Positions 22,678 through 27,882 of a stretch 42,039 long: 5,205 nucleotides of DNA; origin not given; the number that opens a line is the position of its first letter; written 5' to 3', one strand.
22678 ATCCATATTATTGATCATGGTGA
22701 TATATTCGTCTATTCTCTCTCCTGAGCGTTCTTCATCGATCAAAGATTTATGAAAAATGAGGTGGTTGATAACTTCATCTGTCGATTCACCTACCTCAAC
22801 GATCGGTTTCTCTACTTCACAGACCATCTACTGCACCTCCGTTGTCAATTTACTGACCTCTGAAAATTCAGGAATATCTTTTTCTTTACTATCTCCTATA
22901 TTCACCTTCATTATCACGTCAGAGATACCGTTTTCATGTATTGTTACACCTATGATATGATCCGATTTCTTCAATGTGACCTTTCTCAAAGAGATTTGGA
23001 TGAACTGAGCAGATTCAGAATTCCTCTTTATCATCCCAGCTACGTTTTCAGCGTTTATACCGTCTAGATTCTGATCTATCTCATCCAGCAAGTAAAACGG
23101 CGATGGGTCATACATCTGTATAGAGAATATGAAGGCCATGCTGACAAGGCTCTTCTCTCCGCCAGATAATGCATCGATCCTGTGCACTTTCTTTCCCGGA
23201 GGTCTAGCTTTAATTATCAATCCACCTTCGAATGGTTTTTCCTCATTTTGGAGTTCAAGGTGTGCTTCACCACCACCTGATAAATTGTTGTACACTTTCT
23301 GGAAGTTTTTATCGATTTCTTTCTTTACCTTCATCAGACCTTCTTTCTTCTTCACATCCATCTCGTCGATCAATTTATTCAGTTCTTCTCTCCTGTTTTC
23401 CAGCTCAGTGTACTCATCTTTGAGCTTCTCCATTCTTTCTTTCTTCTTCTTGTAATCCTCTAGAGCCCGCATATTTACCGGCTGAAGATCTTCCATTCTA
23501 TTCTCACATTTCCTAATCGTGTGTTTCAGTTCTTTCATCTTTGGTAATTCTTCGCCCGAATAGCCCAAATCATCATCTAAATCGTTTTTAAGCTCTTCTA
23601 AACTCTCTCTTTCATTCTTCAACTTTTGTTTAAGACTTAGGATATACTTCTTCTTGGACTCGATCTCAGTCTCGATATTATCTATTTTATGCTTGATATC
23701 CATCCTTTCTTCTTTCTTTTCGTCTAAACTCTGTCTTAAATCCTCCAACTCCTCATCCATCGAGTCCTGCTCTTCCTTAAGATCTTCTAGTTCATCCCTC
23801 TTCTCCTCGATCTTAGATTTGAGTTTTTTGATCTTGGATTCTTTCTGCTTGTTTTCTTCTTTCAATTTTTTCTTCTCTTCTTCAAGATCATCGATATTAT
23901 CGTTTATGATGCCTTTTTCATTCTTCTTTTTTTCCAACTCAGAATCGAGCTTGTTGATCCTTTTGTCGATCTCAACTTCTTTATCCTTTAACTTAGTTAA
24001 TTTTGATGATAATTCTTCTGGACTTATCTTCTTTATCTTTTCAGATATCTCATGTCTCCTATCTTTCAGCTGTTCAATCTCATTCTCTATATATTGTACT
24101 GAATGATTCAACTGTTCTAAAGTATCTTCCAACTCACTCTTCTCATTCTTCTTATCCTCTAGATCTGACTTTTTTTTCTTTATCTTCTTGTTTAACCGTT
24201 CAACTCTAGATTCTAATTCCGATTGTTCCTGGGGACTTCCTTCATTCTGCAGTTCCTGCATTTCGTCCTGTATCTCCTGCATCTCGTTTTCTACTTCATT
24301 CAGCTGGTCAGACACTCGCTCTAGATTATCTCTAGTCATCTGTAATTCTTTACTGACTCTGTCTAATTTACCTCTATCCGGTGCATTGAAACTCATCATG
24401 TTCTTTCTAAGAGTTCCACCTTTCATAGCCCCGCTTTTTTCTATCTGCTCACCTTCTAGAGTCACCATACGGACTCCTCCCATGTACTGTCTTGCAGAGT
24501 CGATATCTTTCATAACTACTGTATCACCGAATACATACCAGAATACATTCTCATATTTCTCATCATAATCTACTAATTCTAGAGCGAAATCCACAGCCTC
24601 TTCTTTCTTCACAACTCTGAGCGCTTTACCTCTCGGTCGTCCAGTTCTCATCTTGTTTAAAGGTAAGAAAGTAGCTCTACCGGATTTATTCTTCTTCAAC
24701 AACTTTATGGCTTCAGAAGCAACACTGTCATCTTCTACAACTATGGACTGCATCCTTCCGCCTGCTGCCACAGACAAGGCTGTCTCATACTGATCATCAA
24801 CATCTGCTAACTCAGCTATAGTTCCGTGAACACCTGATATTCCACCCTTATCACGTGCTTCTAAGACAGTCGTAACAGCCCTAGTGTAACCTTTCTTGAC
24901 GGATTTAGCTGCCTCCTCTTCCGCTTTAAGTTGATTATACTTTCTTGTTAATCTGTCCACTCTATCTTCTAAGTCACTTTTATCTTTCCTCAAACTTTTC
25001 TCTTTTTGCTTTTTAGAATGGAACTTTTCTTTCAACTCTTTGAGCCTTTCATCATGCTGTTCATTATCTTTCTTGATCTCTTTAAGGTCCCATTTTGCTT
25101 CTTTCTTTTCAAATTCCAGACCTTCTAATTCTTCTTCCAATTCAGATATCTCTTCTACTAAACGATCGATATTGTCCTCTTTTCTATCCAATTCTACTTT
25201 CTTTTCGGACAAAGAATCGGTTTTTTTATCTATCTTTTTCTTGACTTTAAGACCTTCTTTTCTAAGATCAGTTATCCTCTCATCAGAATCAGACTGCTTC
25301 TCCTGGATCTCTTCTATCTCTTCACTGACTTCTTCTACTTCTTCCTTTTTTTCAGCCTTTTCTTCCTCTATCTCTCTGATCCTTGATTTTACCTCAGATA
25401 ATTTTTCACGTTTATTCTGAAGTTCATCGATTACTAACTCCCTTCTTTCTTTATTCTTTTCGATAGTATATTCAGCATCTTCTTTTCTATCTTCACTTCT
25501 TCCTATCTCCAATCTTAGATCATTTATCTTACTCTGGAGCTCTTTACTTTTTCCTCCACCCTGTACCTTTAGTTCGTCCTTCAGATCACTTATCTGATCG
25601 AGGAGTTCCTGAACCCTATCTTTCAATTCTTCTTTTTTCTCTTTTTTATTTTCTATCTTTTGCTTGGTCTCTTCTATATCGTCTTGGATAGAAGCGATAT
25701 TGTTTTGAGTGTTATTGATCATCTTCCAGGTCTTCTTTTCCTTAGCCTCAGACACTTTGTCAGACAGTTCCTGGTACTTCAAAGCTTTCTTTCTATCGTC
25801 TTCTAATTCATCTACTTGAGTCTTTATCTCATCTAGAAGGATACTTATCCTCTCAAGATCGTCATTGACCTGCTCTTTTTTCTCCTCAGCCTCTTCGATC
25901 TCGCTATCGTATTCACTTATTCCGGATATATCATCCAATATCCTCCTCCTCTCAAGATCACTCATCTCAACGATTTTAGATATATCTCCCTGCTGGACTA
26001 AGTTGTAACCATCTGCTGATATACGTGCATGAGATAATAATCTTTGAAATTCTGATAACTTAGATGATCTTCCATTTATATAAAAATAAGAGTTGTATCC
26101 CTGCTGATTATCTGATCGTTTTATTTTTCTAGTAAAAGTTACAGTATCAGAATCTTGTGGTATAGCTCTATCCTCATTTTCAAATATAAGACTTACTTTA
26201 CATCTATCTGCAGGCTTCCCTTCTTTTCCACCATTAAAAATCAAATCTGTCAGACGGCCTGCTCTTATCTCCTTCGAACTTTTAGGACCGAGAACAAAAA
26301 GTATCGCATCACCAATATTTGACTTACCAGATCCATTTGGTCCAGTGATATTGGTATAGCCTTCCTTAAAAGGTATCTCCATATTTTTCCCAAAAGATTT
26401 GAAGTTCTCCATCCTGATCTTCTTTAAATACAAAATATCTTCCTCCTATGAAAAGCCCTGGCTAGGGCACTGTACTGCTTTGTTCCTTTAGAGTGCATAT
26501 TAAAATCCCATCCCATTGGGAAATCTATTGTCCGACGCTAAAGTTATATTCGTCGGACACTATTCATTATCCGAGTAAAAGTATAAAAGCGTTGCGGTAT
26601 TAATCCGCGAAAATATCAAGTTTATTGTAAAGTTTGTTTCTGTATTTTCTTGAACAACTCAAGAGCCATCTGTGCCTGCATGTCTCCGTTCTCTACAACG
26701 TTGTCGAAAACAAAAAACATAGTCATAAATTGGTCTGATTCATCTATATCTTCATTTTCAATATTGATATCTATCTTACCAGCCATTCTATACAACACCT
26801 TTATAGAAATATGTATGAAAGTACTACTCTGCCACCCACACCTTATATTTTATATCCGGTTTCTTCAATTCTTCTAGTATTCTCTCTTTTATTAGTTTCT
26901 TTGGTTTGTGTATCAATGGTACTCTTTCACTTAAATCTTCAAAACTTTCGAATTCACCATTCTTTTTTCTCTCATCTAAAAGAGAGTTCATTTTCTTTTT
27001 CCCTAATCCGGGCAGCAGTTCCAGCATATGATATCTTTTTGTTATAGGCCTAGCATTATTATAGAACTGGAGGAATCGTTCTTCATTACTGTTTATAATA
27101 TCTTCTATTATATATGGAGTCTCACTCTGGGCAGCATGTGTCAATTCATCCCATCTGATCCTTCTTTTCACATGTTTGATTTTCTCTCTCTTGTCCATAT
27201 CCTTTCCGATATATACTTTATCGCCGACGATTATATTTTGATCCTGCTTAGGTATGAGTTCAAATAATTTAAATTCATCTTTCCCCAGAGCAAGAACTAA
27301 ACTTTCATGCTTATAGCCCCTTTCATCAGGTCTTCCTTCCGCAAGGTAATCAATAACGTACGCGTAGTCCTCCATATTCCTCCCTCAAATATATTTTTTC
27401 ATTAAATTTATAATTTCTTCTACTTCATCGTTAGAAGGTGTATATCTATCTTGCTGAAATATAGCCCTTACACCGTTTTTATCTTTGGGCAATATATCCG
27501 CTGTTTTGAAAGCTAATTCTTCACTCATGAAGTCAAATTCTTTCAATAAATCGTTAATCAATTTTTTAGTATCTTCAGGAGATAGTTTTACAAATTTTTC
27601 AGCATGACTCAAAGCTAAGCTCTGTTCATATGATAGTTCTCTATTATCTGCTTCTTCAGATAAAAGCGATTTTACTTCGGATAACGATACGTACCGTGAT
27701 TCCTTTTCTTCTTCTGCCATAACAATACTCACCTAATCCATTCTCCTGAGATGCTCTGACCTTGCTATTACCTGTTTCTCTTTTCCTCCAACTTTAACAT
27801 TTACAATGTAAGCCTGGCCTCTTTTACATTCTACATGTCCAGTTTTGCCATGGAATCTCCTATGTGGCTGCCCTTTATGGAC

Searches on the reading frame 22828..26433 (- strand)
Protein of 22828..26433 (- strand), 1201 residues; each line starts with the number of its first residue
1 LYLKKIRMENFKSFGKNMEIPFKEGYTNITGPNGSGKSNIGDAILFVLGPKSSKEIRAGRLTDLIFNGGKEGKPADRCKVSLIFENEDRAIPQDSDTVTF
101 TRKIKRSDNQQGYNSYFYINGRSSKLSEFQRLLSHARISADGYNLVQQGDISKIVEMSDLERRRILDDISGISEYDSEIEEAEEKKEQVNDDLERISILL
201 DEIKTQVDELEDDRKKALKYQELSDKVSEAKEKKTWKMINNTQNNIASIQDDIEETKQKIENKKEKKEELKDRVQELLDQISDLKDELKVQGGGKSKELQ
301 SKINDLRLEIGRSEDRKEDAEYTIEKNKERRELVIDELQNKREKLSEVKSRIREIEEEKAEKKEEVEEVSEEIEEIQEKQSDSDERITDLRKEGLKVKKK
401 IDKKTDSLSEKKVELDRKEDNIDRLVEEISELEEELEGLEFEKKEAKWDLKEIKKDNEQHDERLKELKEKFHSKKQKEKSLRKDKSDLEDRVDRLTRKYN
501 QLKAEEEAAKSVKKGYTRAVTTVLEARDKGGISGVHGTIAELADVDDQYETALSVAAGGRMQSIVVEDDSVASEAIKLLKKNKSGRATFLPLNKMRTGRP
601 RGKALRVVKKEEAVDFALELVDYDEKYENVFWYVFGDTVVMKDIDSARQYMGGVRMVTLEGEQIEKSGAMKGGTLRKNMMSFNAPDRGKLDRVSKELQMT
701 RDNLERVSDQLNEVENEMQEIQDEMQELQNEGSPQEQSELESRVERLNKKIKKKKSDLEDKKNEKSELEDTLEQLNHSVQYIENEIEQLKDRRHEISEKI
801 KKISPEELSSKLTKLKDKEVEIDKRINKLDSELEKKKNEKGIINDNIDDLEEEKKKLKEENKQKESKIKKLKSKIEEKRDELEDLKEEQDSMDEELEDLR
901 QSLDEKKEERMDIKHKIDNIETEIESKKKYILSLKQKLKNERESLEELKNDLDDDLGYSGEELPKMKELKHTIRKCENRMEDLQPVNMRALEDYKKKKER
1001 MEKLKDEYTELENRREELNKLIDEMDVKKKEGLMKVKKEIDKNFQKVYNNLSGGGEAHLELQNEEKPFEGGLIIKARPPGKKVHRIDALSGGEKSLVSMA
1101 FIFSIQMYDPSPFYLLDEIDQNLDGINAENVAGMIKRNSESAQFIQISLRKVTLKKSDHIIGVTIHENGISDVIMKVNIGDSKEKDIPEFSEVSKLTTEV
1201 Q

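Call 88: search_protein_families(library=pfam, proteins=[window:22828-26433:-], max_evalue=0.00001)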
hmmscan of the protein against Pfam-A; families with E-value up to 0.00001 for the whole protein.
window:22828-26433:- (1201 aa): 4 families
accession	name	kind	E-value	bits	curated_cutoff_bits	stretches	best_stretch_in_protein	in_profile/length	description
PF02463.25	SMC_N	-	4.9e-41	141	40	2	2-141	1-135/220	RecF/RecN/SMC N terminal domain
PF06470.18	SMC_hinge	-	2.5e-35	121.8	22.5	1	533-650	2-115/116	SMC proteins Flexible Hinge Domain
PF13175.12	AAA_15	-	9e-10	39.1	32.1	1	1-304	1-291/374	AAA ATPase domain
PF13555.12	AAA_29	-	2.8e-08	33.8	27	1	3-52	1-50/61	P-loop containing region of AAA domain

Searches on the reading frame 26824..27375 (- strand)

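Call 88: search_protein_families(library=pfam, proteins=[window:26824-27375:-], max_evalue=0.00001)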
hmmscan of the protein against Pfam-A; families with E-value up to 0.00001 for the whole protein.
window:26824-27375:- (183 aa): 2 families
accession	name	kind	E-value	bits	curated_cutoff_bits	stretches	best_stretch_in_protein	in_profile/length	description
PF04919.18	DUF655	-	1.3e-62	211.4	22.2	1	1-181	1-180/181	Protein of unknown function (DUF655)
PF14579.12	HHH_6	-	5.5e-06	26.9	25.6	1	118-157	27-66/90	Helix-hairpin-helix motif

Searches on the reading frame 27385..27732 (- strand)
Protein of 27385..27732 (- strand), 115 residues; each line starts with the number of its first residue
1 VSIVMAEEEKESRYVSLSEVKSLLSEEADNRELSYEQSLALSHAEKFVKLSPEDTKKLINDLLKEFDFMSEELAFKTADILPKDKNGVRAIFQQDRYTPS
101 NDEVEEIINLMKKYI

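Call 88: search_protein_families(library=pfam, proteins=[window:27385-27732:-], max_evalue=0.00001)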
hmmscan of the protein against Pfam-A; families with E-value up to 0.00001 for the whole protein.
window:27385-27732:- (115 aa): 1 family
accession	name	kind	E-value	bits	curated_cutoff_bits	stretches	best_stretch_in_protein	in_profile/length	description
PF03874.21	RNA_pol_Rpb4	-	1.3e-08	35.6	25.6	1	16-114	3-115/116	RNA polymerase Rpb4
